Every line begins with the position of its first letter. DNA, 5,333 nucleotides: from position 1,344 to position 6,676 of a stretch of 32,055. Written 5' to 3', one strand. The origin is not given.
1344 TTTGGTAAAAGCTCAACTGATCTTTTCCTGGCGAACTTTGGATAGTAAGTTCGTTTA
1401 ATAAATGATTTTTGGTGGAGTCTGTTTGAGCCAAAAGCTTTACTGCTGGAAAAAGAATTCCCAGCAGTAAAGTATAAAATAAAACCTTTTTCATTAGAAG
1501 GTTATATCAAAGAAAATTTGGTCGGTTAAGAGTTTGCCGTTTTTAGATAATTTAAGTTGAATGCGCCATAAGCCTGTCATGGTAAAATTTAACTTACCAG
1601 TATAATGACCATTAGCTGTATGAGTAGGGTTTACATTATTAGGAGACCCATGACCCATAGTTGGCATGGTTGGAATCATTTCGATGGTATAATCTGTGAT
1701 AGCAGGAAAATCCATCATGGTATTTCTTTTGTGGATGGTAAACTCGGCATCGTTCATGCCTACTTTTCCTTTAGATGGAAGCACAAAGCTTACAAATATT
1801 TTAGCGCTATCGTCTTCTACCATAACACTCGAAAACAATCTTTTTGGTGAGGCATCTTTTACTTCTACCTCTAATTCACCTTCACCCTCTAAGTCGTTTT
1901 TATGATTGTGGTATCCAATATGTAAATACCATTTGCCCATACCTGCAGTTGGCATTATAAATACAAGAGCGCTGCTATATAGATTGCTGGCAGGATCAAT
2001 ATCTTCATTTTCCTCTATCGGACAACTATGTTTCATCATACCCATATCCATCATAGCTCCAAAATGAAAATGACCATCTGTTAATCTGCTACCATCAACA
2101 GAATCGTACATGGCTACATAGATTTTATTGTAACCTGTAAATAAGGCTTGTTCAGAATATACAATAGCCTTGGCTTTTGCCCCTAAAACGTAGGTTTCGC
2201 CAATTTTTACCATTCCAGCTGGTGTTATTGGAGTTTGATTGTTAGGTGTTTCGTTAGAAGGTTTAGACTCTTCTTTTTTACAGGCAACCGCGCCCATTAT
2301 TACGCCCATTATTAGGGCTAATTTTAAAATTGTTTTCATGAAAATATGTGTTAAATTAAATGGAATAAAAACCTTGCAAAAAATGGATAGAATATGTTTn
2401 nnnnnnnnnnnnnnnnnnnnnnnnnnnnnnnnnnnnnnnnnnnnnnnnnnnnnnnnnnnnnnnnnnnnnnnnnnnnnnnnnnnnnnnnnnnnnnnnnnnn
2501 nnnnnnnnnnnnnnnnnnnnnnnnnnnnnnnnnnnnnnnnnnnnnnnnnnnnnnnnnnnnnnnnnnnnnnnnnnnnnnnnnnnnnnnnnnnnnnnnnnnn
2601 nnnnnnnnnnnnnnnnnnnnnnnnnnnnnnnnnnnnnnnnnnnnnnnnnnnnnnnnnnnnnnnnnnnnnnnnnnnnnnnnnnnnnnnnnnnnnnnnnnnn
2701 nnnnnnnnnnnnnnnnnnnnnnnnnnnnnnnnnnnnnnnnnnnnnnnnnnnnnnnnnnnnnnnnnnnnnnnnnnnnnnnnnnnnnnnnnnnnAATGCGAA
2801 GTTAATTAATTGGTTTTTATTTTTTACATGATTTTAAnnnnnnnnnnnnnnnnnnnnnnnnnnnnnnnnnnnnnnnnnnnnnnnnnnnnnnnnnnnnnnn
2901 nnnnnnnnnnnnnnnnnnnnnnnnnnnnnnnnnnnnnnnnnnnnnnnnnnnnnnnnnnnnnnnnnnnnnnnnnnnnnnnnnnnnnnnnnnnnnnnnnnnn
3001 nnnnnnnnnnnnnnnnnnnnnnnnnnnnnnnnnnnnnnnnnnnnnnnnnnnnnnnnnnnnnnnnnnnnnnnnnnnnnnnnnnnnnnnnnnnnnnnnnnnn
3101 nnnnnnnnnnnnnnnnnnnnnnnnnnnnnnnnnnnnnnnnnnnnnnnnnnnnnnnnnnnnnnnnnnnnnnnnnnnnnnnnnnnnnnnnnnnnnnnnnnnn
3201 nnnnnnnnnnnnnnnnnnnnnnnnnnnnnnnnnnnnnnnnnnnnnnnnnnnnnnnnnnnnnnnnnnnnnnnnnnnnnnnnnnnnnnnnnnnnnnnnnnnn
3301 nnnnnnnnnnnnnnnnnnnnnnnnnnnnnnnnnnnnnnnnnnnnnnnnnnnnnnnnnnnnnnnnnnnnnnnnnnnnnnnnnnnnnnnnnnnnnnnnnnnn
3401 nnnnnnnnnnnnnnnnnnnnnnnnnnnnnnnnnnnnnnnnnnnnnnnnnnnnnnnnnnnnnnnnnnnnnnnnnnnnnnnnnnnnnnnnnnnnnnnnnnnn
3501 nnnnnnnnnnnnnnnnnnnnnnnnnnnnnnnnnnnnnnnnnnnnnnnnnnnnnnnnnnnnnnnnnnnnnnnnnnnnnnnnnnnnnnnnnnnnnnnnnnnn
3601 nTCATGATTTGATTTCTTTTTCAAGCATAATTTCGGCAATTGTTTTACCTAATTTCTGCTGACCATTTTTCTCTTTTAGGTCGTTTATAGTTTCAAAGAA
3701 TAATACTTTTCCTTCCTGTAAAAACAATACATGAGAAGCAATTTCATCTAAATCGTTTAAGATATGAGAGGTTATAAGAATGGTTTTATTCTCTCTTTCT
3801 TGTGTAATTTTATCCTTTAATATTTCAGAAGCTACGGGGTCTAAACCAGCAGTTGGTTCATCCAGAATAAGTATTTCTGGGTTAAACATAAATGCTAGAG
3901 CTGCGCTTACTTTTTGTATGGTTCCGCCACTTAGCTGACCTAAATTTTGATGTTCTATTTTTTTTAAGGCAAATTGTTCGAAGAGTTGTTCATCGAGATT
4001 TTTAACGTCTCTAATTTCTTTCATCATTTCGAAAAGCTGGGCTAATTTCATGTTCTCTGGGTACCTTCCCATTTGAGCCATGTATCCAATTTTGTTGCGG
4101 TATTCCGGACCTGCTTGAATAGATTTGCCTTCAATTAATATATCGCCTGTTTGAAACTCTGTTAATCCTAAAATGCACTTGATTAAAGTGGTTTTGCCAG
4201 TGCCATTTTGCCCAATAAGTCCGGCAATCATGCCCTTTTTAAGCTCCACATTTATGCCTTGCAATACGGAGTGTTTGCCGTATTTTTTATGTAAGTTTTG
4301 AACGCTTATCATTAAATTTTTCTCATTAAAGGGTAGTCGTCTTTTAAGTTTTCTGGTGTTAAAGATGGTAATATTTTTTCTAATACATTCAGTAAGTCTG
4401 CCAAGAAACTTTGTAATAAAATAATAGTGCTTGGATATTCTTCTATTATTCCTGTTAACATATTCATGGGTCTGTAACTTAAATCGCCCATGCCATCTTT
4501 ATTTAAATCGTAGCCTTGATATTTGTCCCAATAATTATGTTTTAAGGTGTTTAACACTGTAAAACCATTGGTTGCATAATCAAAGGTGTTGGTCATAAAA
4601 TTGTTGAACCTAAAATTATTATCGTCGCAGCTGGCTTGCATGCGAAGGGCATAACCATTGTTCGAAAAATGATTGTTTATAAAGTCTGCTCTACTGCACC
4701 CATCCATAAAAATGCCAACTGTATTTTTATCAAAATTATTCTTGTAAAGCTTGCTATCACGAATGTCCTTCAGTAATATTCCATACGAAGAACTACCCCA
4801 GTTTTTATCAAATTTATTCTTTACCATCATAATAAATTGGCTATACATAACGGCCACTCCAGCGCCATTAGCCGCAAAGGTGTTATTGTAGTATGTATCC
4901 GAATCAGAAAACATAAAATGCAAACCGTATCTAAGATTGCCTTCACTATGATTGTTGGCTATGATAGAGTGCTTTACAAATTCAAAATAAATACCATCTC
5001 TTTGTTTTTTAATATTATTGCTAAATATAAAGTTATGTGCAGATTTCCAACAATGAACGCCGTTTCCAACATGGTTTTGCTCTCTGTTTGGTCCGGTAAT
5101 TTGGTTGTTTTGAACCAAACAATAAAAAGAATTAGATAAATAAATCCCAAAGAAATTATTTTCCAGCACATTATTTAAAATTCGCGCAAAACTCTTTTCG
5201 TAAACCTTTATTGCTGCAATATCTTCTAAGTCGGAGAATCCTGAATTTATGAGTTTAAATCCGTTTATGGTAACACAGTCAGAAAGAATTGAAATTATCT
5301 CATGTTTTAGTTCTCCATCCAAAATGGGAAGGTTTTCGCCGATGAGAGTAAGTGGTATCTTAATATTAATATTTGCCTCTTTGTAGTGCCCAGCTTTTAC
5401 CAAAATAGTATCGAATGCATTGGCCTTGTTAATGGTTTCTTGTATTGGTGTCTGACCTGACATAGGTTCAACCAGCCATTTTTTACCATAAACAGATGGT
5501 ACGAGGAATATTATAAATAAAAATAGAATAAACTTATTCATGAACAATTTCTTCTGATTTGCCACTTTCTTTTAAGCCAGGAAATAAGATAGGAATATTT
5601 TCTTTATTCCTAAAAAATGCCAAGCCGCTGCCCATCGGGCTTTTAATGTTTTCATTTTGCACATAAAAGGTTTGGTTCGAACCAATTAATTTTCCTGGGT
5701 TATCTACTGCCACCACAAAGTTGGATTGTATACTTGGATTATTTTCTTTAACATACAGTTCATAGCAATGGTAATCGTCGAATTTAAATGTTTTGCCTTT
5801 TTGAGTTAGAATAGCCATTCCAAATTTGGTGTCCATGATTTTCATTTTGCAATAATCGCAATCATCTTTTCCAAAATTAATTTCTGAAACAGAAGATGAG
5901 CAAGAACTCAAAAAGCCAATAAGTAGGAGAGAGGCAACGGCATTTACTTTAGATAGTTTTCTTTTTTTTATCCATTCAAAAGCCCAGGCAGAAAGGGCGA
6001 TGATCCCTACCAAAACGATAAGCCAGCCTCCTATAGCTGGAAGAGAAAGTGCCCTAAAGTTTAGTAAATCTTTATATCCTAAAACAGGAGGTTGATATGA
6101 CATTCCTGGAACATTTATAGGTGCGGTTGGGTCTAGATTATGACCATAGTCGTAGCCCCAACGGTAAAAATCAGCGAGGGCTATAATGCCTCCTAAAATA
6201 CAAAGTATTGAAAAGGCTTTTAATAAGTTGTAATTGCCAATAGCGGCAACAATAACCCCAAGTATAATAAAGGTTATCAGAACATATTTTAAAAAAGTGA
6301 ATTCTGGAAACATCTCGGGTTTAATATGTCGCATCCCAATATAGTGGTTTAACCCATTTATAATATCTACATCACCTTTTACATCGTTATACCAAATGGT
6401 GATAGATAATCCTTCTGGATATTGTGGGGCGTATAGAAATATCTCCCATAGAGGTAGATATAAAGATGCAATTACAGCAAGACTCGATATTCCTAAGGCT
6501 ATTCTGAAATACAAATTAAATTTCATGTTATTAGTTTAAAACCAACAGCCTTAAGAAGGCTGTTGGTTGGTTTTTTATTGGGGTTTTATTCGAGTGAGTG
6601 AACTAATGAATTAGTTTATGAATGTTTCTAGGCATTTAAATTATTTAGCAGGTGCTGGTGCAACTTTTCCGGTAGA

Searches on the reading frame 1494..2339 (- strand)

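Call 9: search_protein_families(library=ncbifam, proteins=[window:1494-2339:-])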
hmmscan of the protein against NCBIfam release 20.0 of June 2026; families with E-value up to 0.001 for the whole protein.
window:1494-2339:- (281 aa): 0 families

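Call 55: search_protein_families(library=pfam, proteins=[window:1494-2339:-], max_evalue=0.01)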
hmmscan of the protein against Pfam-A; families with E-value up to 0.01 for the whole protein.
window:1494-2339:- (281 aa): 1 family
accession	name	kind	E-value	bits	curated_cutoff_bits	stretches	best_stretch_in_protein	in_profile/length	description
PF13115.11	YtkA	-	8.4e-12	46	25.9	1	183-263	9-85/85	YtkA-like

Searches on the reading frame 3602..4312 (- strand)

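Call 21: search_protein_families(library=ncbifam, proteins=[window:3602-4312:-])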
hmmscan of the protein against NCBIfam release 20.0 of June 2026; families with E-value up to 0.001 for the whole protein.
window:3602-4312:- (236 aa): 186 families (the best 25 are shown)
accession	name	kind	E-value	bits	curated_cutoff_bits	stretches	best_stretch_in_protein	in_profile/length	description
TIGR01188.1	drrA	subfamily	5e-42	144.2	312.45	1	9-222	1-221/302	daunorubicin resistance ABC transporter, ATP-binding protein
NF047565.1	PSM_export_PmtA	equivalog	1.3e-38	132.9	350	1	2-216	3-219/282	phenol-soluble modulin export ABC transporter ATP-binding protein PmtA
TIGR03522.1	GldA_ABC_ATP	equivalog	6.9e-38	130.8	402.6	1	2-222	3-229/301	gliding motility-associated ABC transporter ATP-binding subunit GldA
NF033858.1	ABC2_perm_RbbA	equivalog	1.4e-37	129.1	1050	1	2-232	267-504/909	ribosome-associated ATPase/putative transporter RbbA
TIGR04406.1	LPS_export_lptB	equivalog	2.5e-36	125.2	240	1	2-214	2-224/239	LPS export ABC transporter ATP-binding protein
TIGR03410.1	urea_trans_UrtE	equivalog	2.5e-35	122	285.8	1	3-219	2-226/230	urea ABC transporter ATP-binding subunit UrtE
TIGR03740.1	galliderm_ABC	subfamily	3.5e-35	121.7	309.75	1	3-211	2-210/223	lantibiotic protection ABC transporter ATP-binding subunit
TIGR02315.1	ABC_phnC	equivalog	7.7e-34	117.2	266.1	1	1-216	1-237/243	phosphonate ABC transporter ATP-binding protein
TIGR03864.1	PQQ_ABC_ATP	hypoth_equivalog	8.6e-33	113.7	302.25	1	2-224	2-231/236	ABC transporter, ATP-binding subunit, PQQ-dependent alcohol dehydrogenase system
TIGR04521.1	ECF_ATPase_2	equivalog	8.6e-33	113.6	330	1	9-214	8-234/279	energy-coupling factor transporter ATPase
NF000355.4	ribo_prot_ABC_F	equivalog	1.2e-31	110.1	380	1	2-206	3-195/499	ribosomal protection-like ABC-F family protein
TIGR00972.1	3a0107s01c2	equivalog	1e-30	106.9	343.2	1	2-220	2-238/248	phosphate ABC transporter ATP-binding protein PstB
NF010060.0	PRK13537.1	equivalog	2e-29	102.5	521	1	2-203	16-224/314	nodulation factor ABC transporter ATP-binding protein NodI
TIGR00968.1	3a0106s01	subfamily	3.1e-29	102.2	342.75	1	2-216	1-222/237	sulfate ABC transporter ATP-binding protein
NF007027.0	PRK09493.1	equivalog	1.7e-28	99.6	379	1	1-221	1-232/240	glutamine ABC transporter ATP-binding protein GlnQ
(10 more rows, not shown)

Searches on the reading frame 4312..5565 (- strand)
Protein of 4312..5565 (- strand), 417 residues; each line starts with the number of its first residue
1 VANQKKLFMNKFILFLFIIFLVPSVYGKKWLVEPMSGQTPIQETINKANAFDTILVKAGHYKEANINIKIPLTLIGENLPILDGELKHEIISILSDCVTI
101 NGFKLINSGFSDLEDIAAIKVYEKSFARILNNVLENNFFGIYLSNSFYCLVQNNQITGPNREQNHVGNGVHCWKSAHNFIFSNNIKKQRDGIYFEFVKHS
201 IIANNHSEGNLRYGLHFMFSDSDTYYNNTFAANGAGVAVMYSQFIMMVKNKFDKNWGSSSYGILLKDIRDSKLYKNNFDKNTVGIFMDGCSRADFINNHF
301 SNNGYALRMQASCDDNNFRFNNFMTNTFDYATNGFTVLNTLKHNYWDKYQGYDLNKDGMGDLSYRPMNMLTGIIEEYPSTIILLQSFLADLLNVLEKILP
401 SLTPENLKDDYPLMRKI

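Call 9: search_protein_families(library=ncbifam, proteins=[window:4312-5565:-])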
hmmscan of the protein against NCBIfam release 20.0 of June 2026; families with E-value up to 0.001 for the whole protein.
window:4312-5565:- (417 aa): 3 families
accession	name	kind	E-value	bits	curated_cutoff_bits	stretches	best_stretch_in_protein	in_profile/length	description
TIGR04247.1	NosD_copper_fam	subfamily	4.5e-122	407.3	300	1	41-415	1-377/377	nitrous oxide reductase family maturation protein NosD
TIGR03804.1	para_beta_helix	repeat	6.6e-16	57.7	19.45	1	121-158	4-41/44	parallel beta-helix repeat protein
TIGR03805.1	beta_helix_1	subfamily_domain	4.6e-05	22.6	141.5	0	41-210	1-173/314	parallel beta-helix domain-containing protein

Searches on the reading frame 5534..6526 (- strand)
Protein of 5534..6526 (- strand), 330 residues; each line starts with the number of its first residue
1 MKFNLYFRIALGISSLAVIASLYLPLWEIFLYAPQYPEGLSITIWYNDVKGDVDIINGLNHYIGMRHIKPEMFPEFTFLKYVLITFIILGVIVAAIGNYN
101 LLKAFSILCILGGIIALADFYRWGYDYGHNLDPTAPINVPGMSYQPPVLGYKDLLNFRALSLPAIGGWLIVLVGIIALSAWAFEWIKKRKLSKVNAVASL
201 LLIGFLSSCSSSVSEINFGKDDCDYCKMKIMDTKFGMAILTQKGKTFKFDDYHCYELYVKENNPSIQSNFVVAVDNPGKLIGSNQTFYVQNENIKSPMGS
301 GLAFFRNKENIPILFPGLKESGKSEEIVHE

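Call 8: search_protein_families(library=pfam, proteins=[window:5534-6526:-])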
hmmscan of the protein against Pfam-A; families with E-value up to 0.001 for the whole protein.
window:5534-6526:- (330 aa): 1 family
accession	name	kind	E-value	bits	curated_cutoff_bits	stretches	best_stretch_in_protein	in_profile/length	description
PF05573.18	NosL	-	0.00029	21.6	24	1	220-309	7-107/131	NosL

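Call 9: search_protein_families(library=ncbifam, proteins=[window:5534-6526:-])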
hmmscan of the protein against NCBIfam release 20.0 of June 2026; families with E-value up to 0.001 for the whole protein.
window:5534-6526:- (330 aa): 0 families
